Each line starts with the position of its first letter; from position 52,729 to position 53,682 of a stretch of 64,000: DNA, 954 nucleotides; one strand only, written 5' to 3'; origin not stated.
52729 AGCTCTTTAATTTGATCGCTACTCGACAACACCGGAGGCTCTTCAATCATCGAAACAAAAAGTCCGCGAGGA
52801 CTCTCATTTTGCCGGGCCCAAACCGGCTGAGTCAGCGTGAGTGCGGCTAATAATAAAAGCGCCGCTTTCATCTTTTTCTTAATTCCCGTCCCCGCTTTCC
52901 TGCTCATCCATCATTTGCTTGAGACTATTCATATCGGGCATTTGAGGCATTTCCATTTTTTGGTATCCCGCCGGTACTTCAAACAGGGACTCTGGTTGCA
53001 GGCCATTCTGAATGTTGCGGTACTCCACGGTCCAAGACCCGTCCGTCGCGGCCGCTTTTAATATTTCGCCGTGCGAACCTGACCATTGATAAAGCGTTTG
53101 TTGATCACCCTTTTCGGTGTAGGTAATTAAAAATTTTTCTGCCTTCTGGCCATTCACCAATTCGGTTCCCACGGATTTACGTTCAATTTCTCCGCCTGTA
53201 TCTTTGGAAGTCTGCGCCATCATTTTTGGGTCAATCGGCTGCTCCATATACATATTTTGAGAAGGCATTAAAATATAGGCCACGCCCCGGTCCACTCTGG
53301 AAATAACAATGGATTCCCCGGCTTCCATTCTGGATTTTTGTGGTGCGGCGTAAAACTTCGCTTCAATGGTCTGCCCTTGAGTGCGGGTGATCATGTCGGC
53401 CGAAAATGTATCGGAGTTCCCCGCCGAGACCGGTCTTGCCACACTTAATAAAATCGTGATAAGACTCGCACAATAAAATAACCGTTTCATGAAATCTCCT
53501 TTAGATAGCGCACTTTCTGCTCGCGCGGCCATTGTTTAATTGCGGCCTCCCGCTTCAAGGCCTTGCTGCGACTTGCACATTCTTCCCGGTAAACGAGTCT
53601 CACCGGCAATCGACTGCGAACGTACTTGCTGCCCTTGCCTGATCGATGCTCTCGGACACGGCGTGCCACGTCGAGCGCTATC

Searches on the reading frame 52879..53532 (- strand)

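Call 79: search_protein_families(library=pfam, proteins=[window:52879-53532:-], max_evalue=0.00001)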
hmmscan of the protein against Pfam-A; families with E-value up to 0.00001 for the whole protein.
window:52879-53532:- (217 aa): 1 family
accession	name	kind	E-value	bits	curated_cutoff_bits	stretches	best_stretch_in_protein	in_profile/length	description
PF14371.13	DUF4412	-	1.6e-08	35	21.6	0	53-142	13-109/191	Domain of unknown function (DUF4412)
